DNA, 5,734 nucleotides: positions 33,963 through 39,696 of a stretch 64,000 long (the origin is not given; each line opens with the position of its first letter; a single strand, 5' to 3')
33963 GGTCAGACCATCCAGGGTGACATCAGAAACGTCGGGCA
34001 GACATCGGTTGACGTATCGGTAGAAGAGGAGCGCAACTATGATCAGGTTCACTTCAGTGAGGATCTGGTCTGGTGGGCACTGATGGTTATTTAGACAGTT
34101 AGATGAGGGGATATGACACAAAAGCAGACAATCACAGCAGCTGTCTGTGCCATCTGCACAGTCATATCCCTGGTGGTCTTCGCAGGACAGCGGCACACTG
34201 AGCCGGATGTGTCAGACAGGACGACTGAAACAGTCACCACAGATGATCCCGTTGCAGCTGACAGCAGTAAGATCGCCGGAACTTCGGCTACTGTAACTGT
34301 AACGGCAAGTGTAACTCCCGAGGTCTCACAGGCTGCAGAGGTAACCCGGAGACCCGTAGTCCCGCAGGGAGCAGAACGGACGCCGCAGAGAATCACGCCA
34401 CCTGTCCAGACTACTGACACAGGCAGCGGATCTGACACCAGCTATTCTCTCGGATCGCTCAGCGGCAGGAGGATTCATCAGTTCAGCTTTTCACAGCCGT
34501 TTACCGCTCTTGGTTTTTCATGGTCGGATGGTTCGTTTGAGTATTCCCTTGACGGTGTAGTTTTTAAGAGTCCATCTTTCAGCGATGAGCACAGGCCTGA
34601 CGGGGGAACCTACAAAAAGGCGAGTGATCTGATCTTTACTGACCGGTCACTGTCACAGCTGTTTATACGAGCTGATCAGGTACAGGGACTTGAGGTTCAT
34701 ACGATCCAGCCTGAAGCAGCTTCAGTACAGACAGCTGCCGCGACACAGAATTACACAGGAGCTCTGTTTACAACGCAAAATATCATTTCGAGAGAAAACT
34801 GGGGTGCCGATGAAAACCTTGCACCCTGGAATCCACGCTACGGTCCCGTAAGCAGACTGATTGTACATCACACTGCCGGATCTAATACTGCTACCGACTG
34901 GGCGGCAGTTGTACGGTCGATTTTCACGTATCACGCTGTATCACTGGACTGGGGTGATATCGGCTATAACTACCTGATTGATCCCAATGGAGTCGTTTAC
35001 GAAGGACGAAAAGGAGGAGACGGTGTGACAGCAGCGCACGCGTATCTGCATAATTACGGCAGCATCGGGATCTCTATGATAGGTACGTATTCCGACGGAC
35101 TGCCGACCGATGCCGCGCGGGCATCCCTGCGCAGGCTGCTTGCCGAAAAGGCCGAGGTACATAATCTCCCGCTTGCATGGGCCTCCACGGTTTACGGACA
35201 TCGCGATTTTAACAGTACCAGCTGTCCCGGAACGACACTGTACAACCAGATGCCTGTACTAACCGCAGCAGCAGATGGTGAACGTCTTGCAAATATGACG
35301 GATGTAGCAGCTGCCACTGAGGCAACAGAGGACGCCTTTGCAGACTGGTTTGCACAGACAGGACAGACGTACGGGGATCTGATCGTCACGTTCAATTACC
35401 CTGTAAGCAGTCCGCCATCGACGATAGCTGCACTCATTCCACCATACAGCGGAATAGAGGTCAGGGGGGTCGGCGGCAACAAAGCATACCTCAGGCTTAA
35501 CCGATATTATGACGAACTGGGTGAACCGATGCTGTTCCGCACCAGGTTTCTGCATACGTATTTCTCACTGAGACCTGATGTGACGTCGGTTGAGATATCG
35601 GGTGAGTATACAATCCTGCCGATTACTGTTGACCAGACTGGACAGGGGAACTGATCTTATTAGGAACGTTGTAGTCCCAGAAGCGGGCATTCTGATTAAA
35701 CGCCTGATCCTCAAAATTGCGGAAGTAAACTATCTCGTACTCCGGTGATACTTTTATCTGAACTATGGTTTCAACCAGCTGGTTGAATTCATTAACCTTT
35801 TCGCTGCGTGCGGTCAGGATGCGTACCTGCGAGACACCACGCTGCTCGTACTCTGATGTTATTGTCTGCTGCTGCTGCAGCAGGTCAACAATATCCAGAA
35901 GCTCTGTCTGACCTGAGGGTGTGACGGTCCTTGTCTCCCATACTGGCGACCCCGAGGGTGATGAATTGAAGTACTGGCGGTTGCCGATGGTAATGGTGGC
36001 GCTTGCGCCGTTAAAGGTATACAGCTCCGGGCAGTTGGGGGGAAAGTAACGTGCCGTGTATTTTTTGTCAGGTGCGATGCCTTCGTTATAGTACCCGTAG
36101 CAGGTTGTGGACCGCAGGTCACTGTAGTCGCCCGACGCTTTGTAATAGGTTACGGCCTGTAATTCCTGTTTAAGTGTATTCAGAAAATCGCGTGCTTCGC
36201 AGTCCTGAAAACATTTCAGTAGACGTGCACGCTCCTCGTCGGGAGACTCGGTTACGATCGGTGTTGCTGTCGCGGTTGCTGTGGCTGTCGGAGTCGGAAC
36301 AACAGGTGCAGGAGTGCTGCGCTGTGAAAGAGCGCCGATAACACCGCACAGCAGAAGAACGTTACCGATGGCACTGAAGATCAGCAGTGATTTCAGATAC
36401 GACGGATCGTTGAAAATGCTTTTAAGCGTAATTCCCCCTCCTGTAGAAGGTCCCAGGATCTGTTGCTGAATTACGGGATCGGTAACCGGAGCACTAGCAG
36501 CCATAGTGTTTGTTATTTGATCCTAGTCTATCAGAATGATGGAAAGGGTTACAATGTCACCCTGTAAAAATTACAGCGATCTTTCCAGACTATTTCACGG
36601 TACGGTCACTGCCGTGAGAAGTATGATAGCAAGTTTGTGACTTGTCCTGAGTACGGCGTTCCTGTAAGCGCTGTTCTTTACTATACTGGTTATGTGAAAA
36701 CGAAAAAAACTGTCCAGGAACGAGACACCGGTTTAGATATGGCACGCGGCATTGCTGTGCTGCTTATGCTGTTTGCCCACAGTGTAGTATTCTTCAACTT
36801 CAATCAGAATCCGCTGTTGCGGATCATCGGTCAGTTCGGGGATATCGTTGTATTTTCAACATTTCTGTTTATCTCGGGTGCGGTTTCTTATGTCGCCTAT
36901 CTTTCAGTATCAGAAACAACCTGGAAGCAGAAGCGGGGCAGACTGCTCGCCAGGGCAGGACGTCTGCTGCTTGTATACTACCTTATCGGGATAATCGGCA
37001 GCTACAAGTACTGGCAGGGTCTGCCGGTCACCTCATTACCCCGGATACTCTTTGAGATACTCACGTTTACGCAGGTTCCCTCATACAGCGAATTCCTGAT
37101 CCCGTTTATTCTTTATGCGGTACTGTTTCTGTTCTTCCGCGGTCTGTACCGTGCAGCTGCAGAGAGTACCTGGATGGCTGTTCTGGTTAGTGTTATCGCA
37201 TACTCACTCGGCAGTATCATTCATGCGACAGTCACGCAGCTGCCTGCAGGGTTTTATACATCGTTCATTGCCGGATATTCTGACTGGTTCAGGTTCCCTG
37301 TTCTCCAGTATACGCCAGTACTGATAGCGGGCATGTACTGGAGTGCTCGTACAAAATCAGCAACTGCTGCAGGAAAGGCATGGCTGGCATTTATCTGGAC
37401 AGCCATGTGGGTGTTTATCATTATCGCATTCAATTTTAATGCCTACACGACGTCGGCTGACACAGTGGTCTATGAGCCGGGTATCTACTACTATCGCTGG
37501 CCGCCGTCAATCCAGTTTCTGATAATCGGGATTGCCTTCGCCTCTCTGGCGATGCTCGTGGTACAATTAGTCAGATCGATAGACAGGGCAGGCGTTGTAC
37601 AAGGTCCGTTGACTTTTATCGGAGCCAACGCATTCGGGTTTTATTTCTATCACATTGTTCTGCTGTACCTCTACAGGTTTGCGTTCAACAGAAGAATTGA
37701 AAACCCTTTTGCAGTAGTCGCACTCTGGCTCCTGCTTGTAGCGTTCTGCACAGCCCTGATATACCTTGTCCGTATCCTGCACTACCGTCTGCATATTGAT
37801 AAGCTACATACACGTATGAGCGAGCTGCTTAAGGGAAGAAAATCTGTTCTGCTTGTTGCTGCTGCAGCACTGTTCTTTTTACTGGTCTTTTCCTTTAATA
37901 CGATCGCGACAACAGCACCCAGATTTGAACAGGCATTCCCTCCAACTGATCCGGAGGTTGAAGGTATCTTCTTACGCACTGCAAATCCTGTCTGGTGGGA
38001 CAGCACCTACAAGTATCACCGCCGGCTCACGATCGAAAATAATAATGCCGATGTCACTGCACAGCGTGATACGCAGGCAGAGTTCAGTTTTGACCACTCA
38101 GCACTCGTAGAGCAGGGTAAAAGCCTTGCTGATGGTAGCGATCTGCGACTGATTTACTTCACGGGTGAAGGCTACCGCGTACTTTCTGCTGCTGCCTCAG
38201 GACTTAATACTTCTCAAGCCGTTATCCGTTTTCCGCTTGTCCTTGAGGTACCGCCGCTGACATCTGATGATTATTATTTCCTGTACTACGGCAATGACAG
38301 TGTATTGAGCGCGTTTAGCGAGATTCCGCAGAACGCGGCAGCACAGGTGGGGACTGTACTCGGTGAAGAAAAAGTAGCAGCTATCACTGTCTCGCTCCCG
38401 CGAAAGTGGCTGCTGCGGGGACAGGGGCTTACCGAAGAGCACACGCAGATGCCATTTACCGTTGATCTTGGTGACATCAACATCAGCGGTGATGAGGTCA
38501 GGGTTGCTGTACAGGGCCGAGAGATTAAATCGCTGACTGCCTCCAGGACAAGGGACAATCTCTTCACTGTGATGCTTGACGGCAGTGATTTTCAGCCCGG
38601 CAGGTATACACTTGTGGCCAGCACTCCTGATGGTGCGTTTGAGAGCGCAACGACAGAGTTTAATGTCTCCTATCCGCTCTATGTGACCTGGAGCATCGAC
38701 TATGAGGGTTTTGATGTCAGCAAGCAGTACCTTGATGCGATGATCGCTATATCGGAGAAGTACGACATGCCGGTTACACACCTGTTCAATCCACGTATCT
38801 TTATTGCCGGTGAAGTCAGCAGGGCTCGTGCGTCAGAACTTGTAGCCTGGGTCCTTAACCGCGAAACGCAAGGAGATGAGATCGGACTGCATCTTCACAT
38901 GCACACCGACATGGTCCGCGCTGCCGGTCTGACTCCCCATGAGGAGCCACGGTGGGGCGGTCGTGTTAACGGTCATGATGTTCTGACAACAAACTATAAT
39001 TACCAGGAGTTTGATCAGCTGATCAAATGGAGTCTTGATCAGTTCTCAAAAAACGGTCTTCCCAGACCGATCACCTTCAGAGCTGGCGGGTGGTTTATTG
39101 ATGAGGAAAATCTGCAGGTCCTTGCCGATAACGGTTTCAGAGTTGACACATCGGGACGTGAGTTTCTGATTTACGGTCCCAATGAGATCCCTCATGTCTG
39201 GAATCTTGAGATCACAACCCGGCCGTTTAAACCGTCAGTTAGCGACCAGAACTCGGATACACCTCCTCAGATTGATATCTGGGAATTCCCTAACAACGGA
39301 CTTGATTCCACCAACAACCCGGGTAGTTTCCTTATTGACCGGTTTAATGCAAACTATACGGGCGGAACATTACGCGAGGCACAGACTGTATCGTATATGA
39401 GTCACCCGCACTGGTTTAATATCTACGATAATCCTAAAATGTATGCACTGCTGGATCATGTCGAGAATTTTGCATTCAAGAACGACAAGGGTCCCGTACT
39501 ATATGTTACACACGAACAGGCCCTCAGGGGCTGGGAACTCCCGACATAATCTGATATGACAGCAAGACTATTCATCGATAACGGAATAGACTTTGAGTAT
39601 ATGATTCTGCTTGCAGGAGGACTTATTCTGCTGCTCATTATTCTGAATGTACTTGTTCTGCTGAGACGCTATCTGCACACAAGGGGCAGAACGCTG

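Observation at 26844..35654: Tandem pair of giant S8 subtilisin-lectin-repeat proteases followed by a membrane-anchored PGRP-type peptidoglycan amidase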

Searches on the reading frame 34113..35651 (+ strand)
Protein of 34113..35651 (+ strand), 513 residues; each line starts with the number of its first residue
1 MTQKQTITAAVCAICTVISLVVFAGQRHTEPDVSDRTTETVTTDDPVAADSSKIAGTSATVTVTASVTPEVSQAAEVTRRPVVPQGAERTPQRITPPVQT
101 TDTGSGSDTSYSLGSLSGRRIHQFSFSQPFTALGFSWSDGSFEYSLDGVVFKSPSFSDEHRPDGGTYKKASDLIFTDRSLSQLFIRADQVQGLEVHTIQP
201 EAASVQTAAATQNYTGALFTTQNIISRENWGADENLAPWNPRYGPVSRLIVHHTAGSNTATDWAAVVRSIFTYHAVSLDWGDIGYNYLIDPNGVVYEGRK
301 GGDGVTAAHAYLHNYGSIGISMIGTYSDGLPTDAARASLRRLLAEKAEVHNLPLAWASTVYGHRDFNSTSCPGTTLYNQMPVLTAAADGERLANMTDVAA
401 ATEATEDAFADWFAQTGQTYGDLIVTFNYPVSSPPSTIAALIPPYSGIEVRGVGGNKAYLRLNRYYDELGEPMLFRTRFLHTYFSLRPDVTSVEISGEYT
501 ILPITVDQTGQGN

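Call 9: search_protein_families(library=pfam, proteins=[window:34113-35651:+], max_evalue=0.1)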
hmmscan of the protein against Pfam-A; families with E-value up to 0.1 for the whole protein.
window:34113-35651:+ (513 aa): 1 family
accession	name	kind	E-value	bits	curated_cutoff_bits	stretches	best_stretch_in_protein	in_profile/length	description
PF01510.30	Amidase_2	-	1.4e-19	71.1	26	1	243-373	2-130/131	N-acetylmuramoyl-L-alanine amidase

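Call 47: find_homologous_proteins(query=window:34113-35651:+)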
Query window:34113-35651:+ (513 aa): 652 proteins with E <= 0.001 among 8000 candidates; the best 120 are listed.
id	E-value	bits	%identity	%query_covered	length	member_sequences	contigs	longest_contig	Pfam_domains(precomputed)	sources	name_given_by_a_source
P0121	4.1e-152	526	52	92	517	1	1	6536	PF01510.31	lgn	-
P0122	1.5e-115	405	43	98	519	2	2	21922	PF01510.31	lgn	-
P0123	4.8e-114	400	42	87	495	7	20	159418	PF01510.31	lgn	-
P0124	1.3e-112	396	47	78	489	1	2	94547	PF01510.31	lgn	-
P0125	2.9e-95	338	38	87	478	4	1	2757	PF01510.31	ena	-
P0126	2.5e-92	329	40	84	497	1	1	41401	PF01510.31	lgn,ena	-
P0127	2.0e-76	276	39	73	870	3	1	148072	PF01510.31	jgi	jgi:hypothetical protein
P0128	2.4e-66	243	39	74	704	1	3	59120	PF18885.7,PF01510.31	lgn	-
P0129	3.1e-59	220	51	38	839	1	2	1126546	PF01839.30,PF13517.13,PF01510.31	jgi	jgi:hypothetical protein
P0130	1.7e-56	211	35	72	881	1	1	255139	PF20009.5,PF01510.31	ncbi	-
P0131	2.5e-55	207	36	71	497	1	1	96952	PF01510.31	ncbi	-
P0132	5.5e-50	189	34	73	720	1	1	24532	PF18885.7,PF01510.31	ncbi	-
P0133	1.2e-48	185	36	72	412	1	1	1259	PF01510.31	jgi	jgi:hypothetical protein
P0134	1.6e-46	178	38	54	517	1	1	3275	PF01510.31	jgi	-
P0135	1.2e-45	175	34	63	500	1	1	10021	PF01510.31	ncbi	ncbi:peptidoglycan recognition family protein, partial [Patescibacteria group bacterium]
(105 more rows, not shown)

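Call 70: search_solved_structures(query=window:34113-35651:+, max_evalue=0.001, show_alignments=2)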
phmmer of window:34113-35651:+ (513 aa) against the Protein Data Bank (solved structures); distinct sequences matched with E-value up to 0.001: 32.
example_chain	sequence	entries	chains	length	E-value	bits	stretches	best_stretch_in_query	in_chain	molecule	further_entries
4z8i_A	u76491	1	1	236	1.9e-23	86.7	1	212-380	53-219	peptidoglycan recognition protein 3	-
4zxm_A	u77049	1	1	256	2e-22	83.3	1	219-380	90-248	PGRP domain of peptidoglycan recognition protein 3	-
1yck_A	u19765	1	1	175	4.6e-20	75.5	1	244-379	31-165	Peptidoglycan recognition protein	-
1sxr_A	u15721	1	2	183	8.4e-20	74.6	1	227-380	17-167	Peptidoglycan recognition protein SA CG11709-PA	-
1s2j_A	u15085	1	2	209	1.1e-19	74.3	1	226-380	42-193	Peptidoglycan recognition protein SA CG11709-PA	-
2f2l_X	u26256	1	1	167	1.6e-19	73.7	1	229-378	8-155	Peptidoglycan recognition protein-LC isoform LCx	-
6a89_A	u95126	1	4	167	1.6e-18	70.5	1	225-378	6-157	Peptidoglycan recognition protein 1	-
2r2k_A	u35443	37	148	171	1.6e-18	70.4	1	224-378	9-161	Peptidoglycan recognition protein | Peptidoglycan recognition protein 1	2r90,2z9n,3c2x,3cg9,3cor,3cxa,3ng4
27aa_A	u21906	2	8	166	1.7e-18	70.3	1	243-378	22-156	Peptidoglycan recognition protein 1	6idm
2cb3_A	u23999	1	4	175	9.3e-17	64.6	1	224-380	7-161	PEPTIDOGLYCAN-RECOGNITION PROTEIN-LE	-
2rkq_A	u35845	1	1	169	1.2e-16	64.2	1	224-378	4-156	Peptidoglycan-recognition protein-SD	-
2xz4_A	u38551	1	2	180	5.2e-16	62.1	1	224-380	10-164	PEPTIDOGLYCAN-RECOGNITION PROTEIN LF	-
7nsx_AAA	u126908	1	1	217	1.4e-15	60.7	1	219-380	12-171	Isoform A of Peptidoglycan-recognition protein LB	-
1oht_A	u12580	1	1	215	1.5e-15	60.6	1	219-380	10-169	CG14704 PROTEIN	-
7nsz_AAA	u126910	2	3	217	5.1e-15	58.9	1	219-380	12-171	Isoform A of Peptidoglycan-recognition protein LB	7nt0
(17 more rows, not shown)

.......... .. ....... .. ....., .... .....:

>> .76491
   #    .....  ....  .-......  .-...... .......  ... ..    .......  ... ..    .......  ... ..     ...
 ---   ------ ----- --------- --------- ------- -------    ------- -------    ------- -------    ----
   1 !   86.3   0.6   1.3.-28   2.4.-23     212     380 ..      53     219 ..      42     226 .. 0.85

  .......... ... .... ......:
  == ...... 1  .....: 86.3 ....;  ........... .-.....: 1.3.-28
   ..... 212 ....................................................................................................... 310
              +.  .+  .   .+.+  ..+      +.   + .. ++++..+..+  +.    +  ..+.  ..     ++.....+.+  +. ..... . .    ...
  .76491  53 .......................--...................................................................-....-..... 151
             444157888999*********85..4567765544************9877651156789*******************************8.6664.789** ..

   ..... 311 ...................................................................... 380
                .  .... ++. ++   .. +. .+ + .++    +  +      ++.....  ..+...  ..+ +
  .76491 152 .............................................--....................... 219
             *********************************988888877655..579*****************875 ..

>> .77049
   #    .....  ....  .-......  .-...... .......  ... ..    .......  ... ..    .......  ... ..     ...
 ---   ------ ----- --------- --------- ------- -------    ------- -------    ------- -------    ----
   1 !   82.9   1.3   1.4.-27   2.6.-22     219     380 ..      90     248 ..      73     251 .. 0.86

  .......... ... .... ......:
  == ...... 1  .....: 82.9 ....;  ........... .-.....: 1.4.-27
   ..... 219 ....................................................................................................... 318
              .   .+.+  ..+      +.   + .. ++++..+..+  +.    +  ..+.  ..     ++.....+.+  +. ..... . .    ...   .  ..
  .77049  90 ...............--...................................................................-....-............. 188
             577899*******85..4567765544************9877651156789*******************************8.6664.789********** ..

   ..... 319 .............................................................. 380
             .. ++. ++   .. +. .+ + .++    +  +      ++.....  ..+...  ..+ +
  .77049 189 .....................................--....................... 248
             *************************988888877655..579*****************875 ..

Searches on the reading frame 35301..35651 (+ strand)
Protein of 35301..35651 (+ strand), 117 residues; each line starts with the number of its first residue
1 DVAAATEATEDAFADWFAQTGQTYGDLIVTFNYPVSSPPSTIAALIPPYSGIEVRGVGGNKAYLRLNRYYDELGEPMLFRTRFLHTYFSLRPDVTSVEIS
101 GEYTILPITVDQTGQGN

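Call 66: predict_structure(alignment_id=A5)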
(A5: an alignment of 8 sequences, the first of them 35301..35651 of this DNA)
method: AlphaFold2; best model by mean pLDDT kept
length: 117 residues; sequences in the alignment: 8
mean_pLDDT: 82.8   pTM: 0.75
mean pLDDT of the five models: 82.8, 80.9, 80.7, 79.0, 76.0
residues with pLDDT >= 90: 50; 70-90: 49; 50-70: 5; < 50: 13
segments of 3 or more residues with pLDDT < 50: 104-113, 115-117
pLDDT, mean of each block of 10 residues (from residue 1): 83 83 83 95 90 92 90 84 92 94 52 43
secondary structure, 60 per line:
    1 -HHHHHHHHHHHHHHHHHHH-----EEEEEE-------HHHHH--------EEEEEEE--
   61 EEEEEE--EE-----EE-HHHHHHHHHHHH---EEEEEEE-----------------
elements in order: H2-20 E26-31 H39-43 E52-58 E61-66 H79-90 E94-100

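Call 68: fold_search(model_id=the predicted structure, library=pdb)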
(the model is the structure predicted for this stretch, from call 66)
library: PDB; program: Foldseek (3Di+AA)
matches with E <= 10: 338; with E <= 0.001: 0
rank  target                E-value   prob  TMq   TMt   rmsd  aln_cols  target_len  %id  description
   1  2jsx_MODEL_1_A        1.8e-01  0.84  0.42  0.49  14.6        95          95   16  Solution structure of the E. coli Tat proofreading chaperone protein NapD (released 2007-08-21)
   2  2n82_MODEL_1_B        2.8e-01  0.14  0.28  0.30   8.7       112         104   12  solution structure of the complex of microRNA 20b pre-element with Rbfox RRM (released 2016-04-13)
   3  4pg8_B                3.0e-01  0.16  0.25  0.11  13.0        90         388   12  Crystal structure of S. aureus Homoserine Dehydrogenase at pH8.5 (released 2015-05-06)
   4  7bfe_A                5.3e-01  0.28  0.34  0.44   5.9        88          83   14  Circular permutant of ribosomal protein S6, P54-55 truncated, L21A mutant. (released 2022-07-13)
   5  8edw_A                6.4e-01  0.18  0.32  0.03   8.0        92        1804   18  Cryo-EM Structure of human ABCA7 in BPL/Ch Nanodiscs (released 2022-12-21)
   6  3tvi_E                6.8e-01  0.20  0.31  0.11   5.9        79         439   15  Crystal structure of Clostridium acetobutylicum aspartate kinase (CaAK): An important allosteric enzyme for industrial (released 2011-11-09)
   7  7bff_A                7.2e-01  0.14  0.30  0.38   6.4        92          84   14  Circular permutant of ribosomal protein S6, P54-55 truncated, I25A mutant. (released 2022-07-13)
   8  7lkp_A                8.2e-01  0.44  0.40  0.03   4.5        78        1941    9  Structure of ATP-free human ABCA4 (released 2021-03-03)
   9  8y1p                  8.2e-01  0.33  0.39  0.04   5.6        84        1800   17  Cryo-EM structure of human ABCA7 in DOPS-bound state (released 2025-02-12)
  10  3bv8                  8.2e-01  0.21  0.33  0.42   9.2        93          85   13  Crystal structure of the N-terminal domain of tetrahydrodipicolinate acetyltransferase from Staphylococcus aureus (released 2008-02-05)
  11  2dbb_A                8.2e-01  0.18  0.34  0.29   5.7        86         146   16  Crystal structure of PH0061 (released 2006-06-15)
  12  2m9k_MODEL_1_A        8.2e-01  0.12  0.29  0.33   6.8       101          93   12  RBPMS2-Nter (released 2014-10-15)
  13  7tc0_A                8.7e-01  0.28  0.37  0.03   5.5        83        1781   16  The structure of human ABCA1 in digitonin (released 2022-01-26)
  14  7ocx_B                8.7e-01  0.23  0.31  0.40   5.1        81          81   17  Crystal Structure of the PID-3 TOFU-6 RRM domain complex (released 2021-08-25)
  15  7d1l_C                8.7e-01  0.16  0.28  0.36   5.6        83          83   19  complex structure of two RRM domains (released 2021-08-25)
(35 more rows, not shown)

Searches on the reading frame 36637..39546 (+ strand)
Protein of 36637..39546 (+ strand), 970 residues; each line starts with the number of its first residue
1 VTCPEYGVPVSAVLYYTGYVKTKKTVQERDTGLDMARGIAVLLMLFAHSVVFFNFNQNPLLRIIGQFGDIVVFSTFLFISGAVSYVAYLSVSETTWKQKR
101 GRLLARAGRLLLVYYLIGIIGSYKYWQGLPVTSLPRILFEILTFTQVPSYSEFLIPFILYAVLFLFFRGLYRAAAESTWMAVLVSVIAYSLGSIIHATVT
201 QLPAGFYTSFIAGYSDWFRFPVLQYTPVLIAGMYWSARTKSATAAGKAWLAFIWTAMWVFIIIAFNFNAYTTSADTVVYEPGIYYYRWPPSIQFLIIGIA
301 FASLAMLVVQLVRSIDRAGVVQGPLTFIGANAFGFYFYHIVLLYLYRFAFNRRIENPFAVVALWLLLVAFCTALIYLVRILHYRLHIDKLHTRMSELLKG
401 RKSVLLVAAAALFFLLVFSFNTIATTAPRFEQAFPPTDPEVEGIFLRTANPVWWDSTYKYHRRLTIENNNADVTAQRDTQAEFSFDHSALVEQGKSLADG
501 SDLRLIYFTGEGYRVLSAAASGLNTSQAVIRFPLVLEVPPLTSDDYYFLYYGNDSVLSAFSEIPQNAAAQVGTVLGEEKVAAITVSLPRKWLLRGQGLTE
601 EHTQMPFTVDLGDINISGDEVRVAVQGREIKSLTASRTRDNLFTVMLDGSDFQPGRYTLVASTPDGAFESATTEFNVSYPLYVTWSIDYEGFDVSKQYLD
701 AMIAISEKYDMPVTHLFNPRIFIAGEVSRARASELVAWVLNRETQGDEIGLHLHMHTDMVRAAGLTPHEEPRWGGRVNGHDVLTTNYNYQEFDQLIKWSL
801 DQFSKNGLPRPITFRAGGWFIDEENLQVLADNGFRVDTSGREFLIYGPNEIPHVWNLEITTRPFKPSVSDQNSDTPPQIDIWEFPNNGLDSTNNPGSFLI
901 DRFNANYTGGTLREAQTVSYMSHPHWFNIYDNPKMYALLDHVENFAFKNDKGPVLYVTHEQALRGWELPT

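Call 13: search_protein_families(library=pfam, proteins=[window:36637-39546:+], max_evalue=0.001)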
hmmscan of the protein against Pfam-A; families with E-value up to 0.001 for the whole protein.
window:36637-39546:+ (970 aa): 3 families
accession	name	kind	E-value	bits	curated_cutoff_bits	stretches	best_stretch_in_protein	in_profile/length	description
PF01757.29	Acyl_transf_3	-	3.3e-14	53.1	31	1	31-376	2-322/326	Acyltransferase domain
PF10129.15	OpgC_C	-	4.3e-07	29.6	21.4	1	29-376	1-351/358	OpgC protein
PF10096.14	DUF2334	-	1.9e-06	28.1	26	1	699-847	18-153/203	Uncharacterized protein conserved in bacteria (DUF2334)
